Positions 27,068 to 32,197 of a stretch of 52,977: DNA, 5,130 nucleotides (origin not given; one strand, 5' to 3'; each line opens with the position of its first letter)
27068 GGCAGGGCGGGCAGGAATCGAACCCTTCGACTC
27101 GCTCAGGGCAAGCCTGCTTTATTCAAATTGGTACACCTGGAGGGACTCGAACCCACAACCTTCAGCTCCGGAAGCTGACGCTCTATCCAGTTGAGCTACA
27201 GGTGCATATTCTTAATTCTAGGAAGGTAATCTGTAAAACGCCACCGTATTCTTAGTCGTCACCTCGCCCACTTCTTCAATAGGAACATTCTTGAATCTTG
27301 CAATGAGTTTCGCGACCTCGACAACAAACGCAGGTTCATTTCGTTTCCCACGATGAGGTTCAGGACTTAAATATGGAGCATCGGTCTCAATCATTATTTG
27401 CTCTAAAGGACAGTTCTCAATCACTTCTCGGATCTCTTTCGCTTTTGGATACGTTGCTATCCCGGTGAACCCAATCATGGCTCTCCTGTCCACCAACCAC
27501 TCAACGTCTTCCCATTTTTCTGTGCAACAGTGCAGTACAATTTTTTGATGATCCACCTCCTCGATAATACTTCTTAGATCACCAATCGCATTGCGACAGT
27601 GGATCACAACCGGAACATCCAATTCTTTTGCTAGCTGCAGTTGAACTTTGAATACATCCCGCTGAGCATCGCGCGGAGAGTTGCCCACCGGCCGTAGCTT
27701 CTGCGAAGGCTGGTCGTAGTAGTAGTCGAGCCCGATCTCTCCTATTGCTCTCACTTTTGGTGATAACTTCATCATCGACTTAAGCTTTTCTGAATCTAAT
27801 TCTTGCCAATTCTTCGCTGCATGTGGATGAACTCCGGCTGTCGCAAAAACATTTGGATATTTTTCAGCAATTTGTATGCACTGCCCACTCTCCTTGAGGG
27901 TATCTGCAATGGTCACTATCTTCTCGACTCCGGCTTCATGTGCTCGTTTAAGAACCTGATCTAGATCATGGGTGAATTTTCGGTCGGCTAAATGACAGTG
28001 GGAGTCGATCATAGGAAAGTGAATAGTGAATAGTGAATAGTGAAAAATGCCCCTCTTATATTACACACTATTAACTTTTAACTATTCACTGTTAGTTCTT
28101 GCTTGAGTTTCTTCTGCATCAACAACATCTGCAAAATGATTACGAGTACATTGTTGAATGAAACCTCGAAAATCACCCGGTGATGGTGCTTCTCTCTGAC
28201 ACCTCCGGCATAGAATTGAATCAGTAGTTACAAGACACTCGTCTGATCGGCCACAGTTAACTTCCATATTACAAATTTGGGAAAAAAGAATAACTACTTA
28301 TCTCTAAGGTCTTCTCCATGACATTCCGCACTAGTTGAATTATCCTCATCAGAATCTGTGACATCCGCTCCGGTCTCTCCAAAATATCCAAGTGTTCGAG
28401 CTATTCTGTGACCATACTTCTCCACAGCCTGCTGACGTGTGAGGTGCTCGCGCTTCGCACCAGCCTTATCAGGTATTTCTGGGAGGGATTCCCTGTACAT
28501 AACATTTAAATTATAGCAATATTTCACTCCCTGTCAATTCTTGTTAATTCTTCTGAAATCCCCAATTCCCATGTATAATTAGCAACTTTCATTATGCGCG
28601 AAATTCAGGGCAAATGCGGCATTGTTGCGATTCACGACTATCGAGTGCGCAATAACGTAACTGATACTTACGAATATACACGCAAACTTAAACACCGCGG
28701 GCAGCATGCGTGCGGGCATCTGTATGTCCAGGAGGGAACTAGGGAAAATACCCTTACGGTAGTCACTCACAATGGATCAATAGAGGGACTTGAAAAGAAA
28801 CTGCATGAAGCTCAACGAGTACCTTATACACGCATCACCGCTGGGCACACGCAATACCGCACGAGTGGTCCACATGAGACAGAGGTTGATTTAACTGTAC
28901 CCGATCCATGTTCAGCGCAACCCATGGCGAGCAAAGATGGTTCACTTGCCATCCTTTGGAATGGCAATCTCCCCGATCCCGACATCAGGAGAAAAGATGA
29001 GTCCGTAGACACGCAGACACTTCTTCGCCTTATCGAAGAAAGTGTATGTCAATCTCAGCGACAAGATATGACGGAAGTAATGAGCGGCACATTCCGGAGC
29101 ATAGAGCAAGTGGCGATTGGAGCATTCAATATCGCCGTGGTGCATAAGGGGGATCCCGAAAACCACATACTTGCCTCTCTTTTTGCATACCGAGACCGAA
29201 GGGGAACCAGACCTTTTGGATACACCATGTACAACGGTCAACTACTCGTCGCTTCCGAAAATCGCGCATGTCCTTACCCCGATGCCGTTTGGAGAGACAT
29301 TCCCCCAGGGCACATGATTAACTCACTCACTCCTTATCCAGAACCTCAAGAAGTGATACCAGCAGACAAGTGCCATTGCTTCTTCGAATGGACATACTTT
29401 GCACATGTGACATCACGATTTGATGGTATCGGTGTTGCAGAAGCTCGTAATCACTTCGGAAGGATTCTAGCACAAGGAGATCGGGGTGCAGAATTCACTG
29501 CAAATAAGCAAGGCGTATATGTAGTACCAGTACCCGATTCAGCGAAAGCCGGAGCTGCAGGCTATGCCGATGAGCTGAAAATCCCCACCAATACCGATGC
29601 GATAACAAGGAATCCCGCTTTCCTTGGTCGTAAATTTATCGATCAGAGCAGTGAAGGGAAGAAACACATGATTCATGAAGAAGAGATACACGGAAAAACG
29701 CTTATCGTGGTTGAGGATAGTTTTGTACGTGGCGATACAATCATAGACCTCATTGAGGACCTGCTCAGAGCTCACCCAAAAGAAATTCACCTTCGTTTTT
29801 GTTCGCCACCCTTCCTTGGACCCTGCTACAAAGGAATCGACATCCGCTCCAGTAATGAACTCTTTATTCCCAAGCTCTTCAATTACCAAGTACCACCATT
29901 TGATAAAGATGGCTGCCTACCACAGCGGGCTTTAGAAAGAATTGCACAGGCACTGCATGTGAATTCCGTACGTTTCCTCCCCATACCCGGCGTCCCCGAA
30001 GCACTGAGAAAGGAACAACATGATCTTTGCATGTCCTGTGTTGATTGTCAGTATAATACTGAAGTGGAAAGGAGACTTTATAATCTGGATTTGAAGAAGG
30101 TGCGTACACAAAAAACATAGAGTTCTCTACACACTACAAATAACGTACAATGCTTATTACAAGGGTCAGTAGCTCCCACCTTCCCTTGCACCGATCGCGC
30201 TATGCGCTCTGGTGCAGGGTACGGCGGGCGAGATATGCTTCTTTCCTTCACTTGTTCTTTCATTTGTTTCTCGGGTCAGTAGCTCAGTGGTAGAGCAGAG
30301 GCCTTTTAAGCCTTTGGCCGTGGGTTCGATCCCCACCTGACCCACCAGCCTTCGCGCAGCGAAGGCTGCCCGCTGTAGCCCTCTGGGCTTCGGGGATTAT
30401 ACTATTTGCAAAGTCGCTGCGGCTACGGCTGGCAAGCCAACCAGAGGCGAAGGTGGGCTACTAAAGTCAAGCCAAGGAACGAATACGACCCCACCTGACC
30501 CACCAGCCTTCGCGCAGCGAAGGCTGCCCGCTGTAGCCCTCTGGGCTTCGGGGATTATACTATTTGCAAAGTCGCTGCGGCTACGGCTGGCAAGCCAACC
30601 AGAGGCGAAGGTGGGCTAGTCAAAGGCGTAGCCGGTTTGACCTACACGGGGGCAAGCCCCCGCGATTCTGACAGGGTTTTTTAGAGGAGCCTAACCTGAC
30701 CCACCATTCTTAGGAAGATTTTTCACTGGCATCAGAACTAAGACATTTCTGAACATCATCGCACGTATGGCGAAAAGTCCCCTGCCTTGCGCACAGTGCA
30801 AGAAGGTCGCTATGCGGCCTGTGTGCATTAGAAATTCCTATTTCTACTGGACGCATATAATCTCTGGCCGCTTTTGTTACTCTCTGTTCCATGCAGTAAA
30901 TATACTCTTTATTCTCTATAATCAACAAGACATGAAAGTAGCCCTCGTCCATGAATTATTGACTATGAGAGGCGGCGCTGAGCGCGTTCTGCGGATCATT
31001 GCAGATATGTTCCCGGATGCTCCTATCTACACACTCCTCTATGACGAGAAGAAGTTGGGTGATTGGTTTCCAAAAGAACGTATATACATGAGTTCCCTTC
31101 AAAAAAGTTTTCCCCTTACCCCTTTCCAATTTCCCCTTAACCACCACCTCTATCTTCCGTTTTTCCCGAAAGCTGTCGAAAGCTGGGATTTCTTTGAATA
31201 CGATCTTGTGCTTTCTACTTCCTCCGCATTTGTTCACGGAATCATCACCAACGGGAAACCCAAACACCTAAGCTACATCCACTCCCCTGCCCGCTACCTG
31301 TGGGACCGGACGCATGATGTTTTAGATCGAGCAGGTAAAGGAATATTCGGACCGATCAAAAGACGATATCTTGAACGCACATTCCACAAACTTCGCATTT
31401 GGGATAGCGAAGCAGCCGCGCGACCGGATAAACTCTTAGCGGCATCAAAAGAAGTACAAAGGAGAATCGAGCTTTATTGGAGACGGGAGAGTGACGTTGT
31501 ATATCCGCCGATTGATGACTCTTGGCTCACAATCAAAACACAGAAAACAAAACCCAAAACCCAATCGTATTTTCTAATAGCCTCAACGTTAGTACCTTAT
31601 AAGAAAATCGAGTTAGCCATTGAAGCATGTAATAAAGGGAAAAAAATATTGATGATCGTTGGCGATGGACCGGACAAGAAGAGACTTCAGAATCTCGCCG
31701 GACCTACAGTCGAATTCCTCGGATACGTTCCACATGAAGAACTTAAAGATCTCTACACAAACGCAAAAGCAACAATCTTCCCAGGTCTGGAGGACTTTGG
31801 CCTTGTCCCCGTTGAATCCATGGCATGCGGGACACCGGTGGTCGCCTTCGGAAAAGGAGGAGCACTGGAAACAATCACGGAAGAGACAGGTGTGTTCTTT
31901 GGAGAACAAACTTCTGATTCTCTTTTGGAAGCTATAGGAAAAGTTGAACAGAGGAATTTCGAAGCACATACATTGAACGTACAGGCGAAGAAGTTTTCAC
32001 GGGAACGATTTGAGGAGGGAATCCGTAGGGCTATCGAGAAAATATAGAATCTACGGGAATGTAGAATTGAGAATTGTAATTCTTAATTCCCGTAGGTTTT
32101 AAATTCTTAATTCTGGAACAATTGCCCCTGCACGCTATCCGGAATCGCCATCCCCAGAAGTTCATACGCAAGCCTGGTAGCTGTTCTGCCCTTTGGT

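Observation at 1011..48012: Intergenic gaps are populated by hairpins built from short periodic words (mostly 7 nt, also 8 and 9 nt)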

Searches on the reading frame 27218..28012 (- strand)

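Call 47: search_protein_families(library=pfam, proteins=[window:27218-28012:-], max_evalue=0.01)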
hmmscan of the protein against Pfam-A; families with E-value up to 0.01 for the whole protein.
window:27218-28012:- (264 aa): 2 families
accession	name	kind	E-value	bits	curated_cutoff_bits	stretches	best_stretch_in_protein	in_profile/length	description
PF01026.27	TatD_DNase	-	3e-82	276.3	27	1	2-260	1-252/253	TatD related DNase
PF18644.7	Phage_int_SAM_6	-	0.0034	17.8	27.5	0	72-106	43-78/132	Phage integrase SAM-like domain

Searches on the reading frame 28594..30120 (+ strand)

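Call 8: search_protein_families(library=ncbifam, proteins=[window:28594-30120:+])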
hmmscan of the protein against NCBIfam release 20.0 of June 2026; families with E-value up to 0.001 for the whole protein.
window:28594-30120:+ (508 aa): 3 families
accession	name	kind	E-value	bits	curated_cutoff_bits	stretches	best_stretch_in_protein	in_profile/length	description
TIGR01134.1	purF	equivalog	1.4e-44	153.2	350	1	8-487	1-431/432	amidophosphoribosyltransferase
TIGR01135.1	glmS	equivalog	2.1e-05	23.2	418.05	1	8-194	1-173/607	glutamine--fructose-6-phosphate transaminase (isomerizing)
TIGR01536.1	asn_synth_AEB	equivalog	4.5e-05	22.6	267.1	1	8-226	1-166/517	asparagine synthase (glutamine-hydrolyzing)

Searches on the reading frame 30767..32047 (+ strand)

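Call 9: search_protein_families(library=ncbifam, proteins=[window:30767-32047:+])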
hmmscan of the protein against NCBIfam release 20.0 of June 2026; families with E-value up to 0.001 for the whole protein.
window:30767-32047:+ (426 aa): 18 families
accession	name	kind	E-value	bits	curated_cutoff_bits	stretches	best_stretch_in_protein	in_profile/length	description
NF038255.1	exopoly_VpsD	equivalog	6.6e-12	45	300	1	219-407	156-361/381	VpsD family glycosyltransferase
TIGR04047.1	MSMEG_0565_glyc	hypoth_equivalog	1.4e-11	44.1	259.85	1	311-401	256-346/373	MSMEG_0565 family glycosyltransferase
NF053787.1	GlcN_PG_synth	equivalog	2.1e-10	40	480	1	294-410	227-338/361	N-acetylglucosaminyl phosphatidylglycerol synthase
TIGR04063.1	stp3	hypoth_equivalog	2.4e-10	39.8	442.05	1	292-414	244-378/397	TIGR04063 family PEP-CTERM/XrtA system glycosyltransferase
TIGR03999.1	thiol_BshA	equivalog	5e-10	38.8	273.7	1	290-414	227-356/375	N-acetyl-alpha-D-glucosaminyl L-malate synthase BshA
TIGR03449.1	mycothiol_MshA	equivalog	3.2e-09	36.2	462.5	1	314-411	285-384/406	D-inositol-3-phosphate glycosyltransferase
TIGR02149.1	glgA_Coryne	subfamily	1e-08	34.7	302.4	1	321-382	272-335/391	glycogen synthase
NF041876.1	EPS_EpsE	equivalog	4.5e-08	32.7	400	1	313-416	276-381/389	exopolysaccharide biosynthesis GT4 family glycosyltransferase EpsE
NF012028.0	PRK15484.1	subfamily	6.2e-07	28.8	618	1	314-415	258-362/380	lipopolysaccharide N-acetylglucosaminyltransferase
NF047684.1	TeichurnBiosyTuaC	equivalog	1.1e-06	27.9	550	1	256-403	209-361/391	teichuronic acid biosynthesis protein TuaC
TIGR04157.1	glyco_rSAM_CFB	subfamily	5.8e-06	25.5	400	1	294-373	260-342/406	TIGR04157 family glycosyltransferase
TIGR03088.1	stp2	hypoth_equivalog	2e-05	23.8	409.05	1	292-416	229-358/374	TIGR03088 family PEP-CTERM/XrtA system glycosyltransferase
NF041879.1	EPS_EpsH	equivalog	2.3e-05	23.3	800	1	273-384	244-365/431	exopolysaccharide biosynthesis glycosyltransferase EpsH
NF041010.1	glycosy_Agl16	equivalog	3.4e-05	22.9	575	1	261-413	174-334/352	glycosylation protein Agl16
NF049988.1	MGlcDAGSynMgs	equivalog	4.9e-05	22.9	400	1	294-414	246-371/398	alpha-monoglucosyldiacylglycerol synthase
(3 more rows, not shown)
